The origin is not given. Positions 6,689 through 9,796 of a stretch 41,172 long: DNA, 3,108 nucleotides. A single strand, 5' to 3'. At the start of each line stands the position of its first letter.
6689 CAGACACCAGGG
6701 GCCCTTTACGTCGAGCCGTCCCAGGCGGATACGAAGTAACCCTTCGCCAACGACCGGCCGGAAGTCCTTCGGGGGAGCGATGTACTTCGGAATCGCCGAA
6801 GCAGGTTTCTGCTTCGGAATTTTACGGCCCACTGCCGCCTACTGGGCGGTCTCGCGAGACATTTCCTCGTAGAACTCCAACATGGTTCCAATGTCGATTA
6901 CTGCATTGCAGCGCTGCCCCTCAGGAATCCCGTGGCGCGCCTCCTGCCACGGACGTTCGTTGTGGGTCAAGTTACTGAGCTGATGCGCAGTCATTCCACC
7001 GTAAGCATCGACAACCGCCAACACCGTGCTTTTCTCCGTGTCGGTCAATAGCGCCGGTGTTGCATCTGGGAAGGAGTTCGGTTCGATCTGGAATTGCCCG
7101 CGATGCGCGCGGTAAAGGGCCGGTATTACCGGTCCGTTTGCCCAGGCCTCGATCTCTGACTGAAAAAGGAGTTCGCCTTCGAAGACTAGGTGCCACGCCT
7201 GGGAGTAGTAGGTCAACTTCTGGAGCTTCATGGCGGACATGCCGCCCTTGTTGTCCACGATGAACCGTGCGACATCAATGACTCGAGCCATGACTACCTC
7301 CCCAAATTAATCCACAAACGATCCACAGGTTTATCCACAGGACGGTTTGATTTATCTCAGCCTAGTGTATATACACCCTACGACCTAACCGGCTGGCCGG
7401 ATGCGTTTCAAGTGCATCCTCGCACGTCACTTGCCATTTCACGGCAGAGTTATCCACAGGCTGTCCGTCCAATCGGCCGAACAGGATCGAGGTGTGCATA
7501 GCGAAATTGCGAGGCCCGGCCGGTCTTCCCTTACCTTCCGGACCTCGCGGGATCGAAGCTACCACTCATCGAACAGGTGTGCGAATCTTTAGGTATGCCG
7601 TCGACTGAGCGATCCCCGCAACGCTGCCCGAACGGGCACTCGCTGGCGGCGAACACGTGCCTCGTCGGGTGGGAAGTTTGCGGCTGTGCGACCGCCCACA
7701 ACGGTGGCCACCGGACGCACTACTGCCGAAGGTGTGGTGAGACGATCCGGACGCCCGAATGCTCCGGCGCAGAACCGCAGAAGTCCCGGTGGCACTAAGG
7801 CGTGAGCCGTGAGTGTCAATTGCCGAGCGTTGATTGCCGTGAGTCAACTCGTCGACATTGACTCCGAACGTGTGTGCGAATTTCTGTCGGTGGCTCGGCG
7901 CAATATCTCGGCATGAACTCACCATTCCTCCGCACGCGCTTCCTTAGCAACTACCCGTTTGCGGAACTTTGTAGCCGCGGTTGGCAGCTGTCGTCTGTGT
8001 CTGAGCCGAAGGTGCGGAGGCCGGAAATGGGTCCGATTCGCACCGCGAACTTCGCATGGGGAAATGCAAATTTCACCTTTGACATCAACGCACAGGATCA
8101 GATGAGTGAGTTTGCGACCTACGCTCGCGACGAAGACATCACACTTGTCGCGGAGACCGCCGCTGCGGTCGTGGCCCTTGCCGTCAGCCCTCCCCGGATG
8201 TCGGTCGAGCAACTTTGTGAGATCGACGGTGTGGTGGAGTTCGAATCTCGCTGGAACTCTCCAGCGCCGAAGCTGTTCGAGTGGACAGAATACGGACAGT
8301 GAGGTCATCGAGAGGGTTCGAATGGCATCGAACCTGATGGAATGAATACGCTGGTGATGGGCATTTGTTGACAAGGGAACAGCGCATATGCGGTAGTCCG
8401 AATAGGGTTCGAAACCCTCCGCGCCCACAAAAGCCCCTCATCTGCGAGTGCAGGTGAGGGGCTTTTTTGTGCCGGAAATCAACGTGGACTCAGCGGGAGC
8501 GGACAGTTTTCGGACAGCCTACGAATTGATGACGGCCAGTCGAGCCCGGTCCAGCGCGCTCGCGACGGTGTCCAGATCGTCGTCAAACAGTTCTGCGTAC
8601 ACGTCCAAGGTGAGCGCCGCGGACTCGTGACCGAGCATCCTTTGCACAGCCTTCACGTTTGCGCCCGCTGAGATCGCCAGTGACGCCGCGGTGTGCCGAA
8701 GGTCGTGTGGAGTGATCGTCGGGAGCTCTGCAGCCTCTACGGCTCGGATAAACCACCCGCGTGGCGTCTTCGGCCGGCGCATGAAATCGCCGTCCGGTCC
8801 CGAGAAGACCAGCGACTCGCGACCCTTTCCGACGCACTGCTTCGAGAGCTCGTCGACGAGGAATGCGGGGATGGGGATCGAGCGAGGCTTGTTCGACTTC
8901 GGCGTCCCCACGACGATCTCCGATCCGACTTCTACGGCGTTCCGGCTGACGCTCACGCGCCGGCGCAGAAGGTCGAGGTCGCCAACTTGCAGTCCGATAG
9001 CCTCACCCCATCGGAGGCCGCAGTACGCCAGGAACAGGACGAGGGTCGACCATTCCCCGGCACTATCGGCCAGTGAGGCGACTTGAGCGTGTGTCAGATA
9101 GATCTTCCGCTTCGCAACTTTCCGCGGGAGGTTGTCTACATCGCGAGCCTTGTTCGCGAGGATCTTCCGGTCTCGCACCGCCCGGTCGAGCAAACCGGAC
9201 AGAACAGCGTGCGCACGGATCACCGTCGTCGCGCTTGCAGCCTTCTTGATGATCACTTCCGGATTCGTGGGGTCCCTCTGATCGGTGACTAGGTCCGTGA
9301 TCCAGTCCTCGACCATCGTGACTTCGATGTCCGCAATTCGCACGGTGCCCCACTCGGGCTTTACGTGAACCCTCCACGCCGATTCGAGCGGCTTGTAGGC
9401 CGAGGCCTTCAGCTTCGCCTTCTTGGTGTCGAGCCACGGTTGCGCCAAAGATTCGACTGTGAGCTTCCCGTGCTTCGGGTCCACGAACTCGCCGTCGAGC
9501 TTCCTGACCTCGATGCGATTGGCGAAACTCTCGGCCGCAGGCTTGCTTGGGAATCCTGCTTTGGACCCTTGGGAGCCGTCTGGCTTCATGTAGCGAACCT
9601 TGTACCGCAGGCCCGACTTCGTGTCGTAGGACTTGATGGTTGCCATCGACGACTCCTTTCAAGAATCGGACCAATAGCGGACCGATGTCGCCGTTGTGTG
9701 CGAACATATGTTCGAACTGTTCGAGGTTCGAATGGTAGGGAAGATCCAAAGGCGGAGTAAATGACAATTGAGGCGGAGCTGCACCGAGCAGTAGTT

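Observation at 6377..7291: Panacea-domain (DUF4065/SocA-like) gene coupled to an unrecognisable 151-aa partner: candidate new toxin-antitoxin / abortive-infection module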

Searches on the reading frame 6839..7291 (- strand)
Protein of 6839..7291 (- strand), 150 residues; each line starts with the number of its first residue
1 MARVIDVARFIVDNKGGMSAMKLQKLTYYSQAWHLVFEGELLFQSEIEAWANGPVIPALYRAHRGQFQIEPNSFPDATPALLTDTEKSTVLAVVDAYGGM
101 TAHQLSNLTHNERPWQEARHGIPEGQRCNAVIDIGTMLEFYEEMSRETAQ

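Call 3: search_protein_families(library=pfam, proteins=[window:6839-7291:-], max_evalue=1)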
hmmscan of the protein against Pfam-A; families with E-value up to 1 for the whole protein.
window:6839-7291:- (150 aa): 1 family
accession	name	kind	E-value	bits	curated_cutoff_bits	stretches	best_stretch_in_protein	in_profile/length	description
PF13274.11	SocA_Panacea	-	3.4e-18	67.1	25.7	1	23-116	1-113/113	Antitoxin SocA-like, Panacea domain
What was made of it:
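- On PanAT (Panacea-antitoxin TA systems): 67.1 bits against a cut-off of 25.7, E 3.4e-18, full-length profile match (call 3).
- Checked: The Panacea call is far beyond chance: PF13274 at E 3.4e-18, 67.1 bits against a gathering cut-off of 25.7, covering the whole 113-position profile (call 3).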

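Call 4: search_protein_families(library=phrogs, proteins=[window:6839-7291:-], max_evalue=1)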
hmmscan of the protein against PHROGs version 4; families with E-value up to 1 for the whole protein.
window:6839-7291:- (150 aa): 3 families
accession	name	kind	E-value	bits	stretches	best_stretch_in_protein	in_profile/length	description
phrog_1281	-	unknown function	6.9e-37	128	1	1-145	7-154/195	-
phrog_10390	-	unknown function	1.2e-29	104.8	1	4-147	151-297/299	-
phrog_2651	-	unknown function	0.32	12.1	1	62-107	19-63/117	-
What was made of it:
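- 6839..7291 (-): panA: a 150-aa stand-alone Panacea-domain (DUF4065/SocA-like) putative antitoxin. It has no N-terminal accessory domain. PF13274 at E 3.4e-18, 67.1 bits (cut-off 25.7), residues 23-116 (call 3). phrog_1281 at E 6.9e-37 (call 4).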

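Call 5: search_protein_families(library=ncbifam, proteins=[window:6839-7291:-], max_evalue=1)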
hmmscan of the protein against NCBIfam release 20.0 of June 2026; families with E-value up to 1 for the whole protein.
window:6839-7291:- (150 aa): 2 families
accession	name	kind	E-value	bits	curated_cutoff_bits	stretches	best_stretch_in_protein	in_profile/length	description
NF047745.1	SocA_antitoxin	equivalog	5.2e-13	49.1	190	1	17-118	20-132/176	type VI toxin-antitoxin system SocA family antitoxin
NF007086.0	PRK09539.1-3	equivalog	0.11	13.2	101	1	86-111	65-90/92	tRNA-splicing endonuclease subunit beta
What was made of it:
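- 6839..7291 (-): The NCBIfam SocA equivalog scores only 49 bits against a cut-off of 190 (call 5).
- On SocAB type VI TA: 49.1 bits (call 5).
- Closest known: SocAB. Same: The NCBIfam SocA model gives a weak hit to PanA (call 5).
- Panacea is the SocA domain, and the NCBIfam SocA model gives a sub-threshold hit (call 5). The SocA equivalog score is 49 bits against a cut-off of 190 (call 5).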

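Call 6: search_protein_families(library=padloc, proteins=[window:6839-7291:-], max_evalue=1)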
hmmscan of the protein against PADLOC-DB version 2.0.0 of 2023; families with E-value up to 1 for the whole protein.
window:6839-7291:- (150 aa): 0 families

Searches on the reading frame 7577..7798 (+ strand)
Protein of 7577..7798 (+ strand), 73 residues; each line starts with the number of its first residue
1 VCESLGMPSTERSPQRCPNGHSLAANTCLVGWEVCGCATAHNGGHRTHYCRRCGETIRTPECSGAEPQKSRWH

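Call 74: search_protein_families(library=pfam, proteins=[window:7577-7798:+], max_evalue=0.01)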
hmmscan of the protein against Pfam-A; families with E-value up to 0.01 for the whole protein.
window:7577-7798:+ (73 aa): 1 family
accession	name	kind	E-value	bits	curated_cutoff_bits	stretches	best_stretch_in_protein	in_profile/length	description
PF10601.15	zf-LITAF-like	-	0.0041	17.7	23.8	1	2-58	11-67/70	LITAF-like zinc ribbon domain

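Call 75: search_protein_families(library=phrogs, proteins=[window:7577-7798:+], max_evalue=0.001)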
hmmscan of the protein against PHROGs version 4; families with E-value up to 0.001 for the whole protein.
window:7577-7798:+ (73 aa): 1 family
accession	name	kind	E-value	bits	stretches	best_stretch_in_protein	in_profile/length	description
phrog_12017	-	unknown function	5.5e-12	46.8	1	11-62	12-59/71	-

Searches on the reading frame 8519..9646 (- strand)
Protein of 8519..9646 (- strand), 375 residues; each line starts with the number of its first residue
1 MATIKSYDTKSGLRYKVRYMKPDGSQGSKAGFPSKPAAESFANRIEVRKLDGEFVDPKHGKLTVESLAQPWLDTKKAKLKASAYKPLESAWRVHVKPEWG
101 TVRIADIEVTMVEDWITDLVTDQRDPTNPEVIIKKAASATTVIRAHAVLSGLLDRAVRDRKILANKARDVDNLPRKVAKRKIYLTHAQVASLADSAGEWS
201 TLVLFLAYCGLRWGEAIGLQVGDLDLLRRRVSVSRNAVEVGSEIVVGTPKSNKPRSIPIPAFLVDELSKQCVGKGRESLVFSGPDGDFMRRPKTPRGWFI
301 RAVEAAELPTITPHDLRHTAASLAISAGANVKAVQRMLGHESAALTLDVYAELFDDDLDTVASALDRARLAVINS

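Call 74: search_protein_families(library=pfam, proteins=[window:8519-9646:-], max_evalue=0.01)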
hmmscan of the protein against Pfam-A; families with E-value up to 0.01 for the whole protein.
window:8519-9646:- (375 aa): 2 families
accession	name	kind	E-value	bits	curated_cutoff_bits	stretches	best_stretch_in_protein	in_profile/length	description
PF00589.27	Phage_integrase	-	6.4e-20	72.1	27.1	1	185-353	4-168/172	Phage integrase family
PF14659.12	Phage_int_SAM_3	-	4e-05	24.2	22.6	1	63-119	1-57/58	Phage integrase, N-terminal SAM-like domain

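Call 75: search_protein_families(library=phrogs, proteins=[window:8519-9646:-], max_evalue=0.001)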
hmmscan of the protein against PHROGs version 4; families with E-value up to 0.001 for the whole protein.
window:8519-9646:- (375 aa): 7 families
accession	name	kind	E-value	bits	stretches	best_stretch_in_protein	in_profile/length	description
phrog_1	-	integration and excision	7e-65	221.4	1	9-369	118-451/611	integrase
phrog_216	-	integration and excision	3.4e-34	119.3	1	145-367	17-238/301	integrase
phrog_7685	-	integration and excision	8.3e-08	33.1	1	308-364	178-234/240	integrase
phrog_7269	-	integration and excision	3.2e-06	28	1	298-363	15-79/89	integrase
phrog_25190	-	integration and excision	0.00017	22.9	1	312-369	48-105/109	integrase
phrog_23783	-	integration and excision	0.00028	21.9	1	18-122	22-120/162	integrase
phrog_35951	-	unknown function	0.00078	20.9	0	302-366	12-75/97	-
